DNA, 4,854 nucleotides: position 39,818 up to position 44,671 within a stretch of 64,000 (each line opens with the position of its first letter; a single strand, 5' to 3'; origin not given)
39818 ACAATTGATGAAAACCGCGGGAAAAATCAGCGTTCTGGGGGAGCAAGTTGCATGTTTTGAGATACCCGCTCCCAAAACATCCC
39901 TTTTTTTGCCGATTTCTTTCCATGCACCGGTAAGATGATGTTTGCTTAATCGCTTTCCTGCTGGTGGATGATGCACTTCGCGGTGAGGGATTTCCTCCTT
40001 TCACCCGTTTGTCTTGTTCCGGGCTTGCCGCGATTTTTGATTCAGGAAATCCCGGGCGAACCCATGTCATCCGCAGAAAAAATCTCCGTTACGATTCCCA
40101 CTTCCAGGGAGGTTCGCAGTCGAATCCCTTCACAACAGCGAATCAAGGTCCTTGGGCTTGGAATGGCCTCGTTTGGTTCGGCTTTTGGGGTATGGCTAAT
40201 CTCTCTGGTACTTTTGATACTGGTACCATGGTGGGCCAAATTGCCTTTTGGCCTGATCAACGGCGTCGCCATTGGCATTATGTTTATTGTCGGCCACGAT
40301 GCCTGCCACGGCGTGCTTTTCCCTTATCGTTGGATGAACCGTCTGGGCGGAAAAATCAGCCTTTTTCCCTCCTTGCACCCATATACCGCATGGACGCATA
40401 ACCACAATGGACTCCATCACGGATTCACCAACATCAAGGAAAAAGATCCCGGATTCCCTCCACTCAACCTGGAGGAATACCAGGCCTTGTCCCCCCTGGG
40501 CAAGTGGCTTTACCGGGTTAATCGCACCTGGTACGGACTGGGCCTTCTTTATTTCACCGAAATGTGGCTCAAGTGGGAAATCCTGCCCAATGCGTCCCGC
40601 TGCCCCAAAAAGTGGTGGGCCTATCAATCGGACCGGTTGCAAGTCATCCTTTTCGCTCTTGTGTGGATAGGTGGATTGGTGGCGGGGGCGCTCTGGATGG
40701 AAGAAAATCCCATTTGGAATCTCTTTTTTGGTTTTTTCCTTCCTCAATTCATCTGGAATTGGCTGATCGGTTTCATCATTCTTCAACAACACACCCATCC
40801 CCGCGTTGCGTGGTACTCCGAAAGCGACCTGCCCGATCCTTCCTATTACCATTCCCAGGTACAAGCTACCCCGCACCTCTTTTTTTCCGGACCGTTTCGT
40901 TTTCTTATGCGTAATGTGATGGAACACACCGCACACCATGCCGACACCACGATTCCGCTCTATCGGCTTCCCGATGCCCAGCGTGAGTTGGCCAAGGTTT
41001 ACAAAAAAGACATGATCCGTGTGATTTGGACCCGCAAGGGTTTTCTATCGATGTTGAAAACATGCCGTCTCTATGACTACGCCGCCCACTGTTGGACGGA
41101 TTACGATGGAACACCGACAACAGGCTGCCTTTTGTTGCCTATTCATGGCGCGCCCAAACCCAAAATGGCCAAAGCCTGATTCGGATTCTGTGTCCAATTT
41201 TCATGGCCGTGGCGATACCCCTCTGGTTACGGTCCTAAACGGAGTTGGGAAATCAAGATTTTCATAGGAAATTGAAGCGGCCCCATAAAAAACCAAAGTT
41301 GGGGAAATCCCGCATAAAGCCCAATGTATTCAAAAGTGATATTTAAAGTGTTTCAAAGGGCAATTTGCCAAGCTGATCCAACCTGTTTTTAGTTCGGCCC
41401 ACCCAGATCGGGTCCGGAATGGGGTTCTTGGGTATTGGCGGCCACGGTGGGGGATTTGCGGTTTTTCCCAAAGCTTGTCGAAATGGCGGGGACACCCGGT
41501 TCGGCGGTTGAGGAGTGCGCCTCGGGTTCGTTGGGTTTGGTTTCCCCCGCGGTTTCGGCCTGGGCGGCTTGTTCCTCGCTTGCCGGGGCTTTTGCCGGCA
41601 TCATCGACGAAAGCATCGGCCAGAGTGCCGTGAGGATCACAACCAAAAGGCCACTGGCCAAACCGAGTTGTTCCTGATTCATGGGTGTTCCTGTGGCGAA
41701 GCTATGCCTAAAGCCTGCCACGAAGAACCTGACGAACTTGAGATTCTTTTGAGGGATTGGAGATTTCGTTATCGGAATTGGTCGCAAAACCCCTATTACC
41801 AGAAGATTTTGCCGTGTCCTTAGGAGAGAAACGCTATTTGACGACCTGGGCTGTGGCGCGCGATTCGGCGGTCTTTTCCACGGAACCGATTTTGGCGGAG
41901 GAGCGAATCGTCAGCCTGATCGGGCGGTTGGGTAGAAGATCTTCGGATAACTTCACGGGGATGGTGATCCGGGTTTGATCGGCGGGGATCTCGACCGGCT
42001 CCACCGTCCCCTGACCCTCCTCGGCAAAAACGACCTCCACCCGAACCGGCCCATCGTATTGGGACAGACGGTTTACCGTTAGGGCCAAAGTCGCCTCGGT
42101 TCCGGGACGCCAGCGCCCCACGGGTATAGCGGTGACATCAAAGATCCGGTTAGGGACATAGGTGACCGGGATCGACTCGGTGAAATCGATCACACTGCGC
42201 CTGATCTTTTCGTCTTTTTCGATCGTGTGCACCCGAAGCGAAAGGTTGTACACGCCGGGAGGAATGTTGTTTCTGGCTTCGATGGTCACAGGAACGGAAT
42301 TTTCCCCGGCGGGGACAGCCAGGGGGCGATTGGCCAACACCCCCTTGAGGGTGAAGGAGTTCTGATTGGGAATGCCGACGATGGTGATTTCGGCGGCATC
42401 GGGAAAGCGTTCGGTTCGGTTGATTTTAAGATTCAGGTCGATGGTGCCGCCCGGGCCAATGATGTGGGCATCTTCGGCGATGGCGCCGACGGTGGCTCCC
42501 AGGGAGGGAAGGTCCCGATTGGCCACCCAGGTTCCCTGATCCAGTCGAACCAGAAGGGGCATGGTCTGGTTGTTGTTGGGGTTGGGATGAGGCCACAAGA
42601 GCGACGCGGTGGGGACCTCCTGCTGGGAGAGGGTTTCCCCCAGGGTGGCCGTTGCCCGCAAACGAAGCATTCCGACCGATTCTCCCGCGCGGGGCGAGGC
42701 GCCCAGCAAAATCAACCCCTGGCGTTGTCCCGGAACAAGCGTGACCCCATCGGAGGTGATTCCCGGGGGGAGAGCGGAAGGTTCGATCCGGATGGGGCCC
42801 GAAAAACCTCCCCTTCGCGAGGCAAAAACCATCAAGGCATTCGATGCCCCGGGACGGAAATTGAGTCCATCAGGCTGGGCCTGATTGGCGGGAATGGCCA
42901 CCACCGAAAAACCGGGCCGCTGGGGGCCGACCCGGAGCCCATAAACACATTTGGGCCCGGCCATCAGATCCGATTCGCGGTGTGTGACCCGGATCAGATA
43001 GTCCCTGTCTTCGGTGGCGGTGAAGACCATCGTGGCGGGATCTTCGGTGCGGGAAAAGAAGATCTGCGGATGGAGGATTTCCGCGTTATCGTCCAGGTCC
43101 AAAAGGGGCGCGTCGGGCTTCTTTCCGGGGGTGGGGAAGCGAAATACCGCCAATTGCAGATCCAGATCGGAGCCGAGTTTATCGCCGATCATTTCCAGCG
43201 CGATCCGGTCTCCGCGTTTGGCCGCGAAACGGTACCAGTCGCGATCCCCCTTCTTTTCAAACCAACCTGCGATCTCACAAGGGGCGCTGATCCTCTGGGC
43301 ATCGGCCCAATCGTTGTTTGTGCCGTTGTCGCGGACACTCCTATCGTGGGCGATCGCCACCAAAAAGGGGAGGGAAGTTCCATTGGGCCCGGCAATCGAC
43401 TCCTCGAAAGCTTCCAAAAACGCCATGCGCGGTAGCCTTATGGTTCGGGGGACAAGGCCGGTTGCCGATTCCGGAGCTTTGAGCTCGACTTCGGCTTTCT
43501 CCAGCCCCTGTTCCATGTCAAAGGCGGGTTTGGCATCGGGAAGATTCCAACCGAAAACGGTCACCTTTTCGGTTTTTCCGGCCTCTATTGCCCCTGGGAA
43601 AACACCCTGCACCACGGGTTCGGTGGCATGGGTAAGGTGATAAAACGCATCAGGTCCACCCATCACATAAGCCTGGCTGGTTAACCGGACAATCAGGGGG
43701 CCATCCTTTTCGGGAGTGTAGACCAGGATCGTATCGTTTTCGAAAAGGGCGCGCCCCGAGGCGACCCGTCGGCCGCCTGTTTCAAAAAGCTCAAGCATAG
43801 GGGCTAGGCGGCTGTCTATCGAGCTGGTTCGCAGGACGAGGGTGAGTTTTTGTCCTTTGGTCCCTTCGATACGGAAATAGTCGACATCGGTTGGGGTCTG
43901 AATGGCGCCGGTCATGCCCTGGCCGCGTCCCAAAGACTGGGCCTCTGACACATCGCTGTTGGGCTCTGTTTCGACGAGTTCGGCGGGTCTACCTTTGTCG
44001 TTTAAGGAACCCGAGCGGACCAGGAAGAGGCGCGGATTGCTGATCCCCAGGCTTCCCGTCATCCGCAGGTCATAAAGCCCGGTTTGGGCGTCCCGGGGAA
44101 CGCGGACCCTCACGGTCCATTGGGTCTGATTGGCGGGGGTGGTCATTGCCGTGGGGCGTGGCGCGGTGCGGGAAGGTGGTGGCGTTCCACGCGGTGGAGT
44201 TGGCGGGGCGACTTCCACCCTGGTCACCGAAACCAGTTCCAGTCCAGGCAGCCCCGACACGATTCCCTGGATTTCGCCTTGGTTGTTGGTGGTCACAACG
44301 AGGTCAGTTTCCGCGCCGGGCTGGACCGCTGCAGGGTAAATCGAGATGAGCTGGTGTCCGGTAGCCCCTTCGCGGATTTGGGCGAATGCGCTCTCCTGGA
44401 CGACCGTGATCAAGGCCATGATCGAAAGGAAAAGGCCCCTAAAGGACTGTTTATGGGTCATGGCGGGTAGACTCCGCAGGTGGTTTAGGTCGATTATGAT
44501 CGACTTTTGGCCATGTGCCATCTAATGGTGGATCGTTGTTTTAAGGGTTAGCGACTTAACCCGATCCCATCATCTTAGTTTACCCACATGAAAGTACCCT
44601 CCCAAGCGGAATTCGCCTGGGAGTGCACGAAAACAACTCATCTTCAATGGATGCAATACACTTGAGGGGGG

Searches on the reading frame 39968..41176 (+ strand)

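Call 10: search_protein_families(library=pfam, proteins=[window:39968-41176:+], max_evalue=0.001)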
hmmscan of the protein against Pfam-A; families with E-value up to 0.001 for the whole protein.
window:39968-41176:+ (403 aa): 1 family
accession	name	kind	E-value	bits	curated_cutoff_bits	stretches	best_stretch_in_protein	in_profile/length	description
PF00487.30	FA_desaturase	-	1.9e-27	97.1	29.7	1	88-348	2-245/253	Fatty acid desaturase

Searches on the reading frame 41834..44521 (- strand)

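Call 10: search_protein_families(library=pfam, proteins=[window:41834-44521:-], max_evalue=0.001)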
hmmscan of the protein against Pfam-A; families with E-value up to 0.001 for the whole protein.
window:41834-44521:- (895 aa): 1 family
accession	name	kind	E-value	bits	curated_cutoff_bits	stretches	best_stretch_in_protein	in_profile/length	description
PF04151.21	PPC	-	5.6e-05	24.4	25.9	0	426-459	1-32/70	Bacterial pre-peptidase C-terminal domain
